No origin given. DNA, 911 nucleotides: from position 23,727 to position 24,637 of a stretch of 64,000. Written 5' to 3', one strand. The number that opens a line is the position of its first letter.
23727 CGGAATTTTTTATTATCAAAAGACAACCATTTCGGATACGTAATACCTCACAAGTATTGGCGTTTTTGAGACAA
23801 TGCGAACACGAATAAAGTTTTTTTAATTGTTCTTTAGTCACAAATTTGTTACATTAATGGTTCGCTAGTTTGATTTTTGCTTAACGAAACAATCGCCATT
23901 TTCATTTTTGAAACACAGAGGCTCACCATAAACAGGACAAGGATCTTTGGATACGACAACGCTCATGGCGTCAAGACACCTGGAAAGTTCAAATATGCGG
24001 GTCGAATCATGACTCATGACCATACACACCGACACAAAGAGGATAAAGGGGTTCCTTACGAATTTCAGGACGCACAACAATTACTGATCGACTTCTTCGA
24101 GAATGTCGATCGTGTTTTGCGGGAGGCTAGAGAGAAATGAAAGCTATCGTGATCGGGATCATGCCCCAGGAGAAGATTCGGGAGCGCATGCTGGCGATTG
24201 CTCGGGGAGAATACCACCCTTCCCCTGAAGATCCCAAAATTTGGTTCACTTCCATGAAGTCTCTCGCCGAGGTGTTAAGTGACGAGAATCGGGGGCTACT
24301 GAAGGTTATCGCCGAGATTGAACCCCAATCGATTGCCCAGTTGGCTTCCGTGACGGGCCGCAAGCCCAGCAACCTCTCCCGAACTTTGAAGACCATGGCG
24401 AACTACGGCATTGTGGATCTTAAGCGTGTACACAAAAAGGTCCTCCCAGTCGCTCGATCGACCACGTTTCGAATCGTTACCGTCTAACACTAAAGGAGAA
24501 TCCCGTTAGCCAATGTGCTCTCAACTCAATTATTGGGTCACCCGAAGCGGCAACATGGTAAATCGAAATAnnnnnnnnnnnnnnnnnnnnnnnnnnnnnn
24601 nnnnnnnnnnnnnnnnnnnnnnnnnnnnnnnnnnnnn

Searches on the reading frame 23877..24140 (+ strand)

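Call 80: search_protein_families(library=pfam, proteins=[window:23877-24140:+], max_evalue=0.01)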
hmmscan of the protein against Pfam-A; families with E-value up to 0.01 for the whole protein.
window:23877-24140:+ (87 aa): 2 families
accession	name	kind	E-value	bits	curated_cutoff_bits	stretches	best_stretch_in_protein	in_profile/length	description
PF20126.4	TumE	-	0.0002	21.8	23.4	1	19-77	34-80/81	Toxin TumE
PF05526.16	R_equi_Vir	-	0.0025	18.2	25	1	8-84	84-158/177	Rhodococcus equi virulence-associated protein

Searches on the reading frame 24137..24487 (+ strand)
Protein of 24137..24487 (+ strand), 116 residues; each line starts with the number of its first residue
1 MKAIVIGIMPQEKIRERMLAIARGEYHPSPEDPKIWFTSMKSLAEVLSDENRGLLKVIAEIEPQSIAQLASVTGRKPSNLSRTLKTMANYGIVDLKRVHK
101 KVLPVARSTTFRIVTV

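Call 80: search_protein_families(library=pfam, proteins=[window:24137-24487:+], max_evalue=0.01)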
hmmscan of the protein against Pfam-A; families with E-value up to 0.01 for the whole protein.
window:24137-24487:+ (116 aa): 8 families
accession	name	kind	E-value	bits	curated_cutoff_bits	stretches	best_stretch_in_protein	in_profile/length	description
PF25212.1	HVO_A0114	-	5.2e-19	68.3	27.6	1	31-105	4-78/84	HVO_A0114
PF12840.13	HTH_20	-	0.0001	22.6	27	1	51-94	6-49/51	Helix-turn-helix domain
PF01047.28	MarR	-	0.00016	21.9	24.6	1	54-93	8-47/59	MarR family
PF09339.16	HTH_IclR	-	0.00055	20.1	22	0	54-93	8-48/52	IclR helix-turn-helix domain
PF12802.13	MarR_2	-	0.0022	18.5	27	1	54-97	10-54/61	MarR family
PF01022.26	HTH_5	-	0.0022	18.3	22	1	54-94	7-46/47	Bacterial regulatory protein, arsR family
PF13463.12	HTH_27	-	0.0023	18.6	22.2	1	54-101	8-54/68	Winged helix DNA-binding domain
PF13545.12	HTH_Crp_2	-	0.0037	17.6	27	1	63-97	22-56/70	Crp-like helix-turn-helix domain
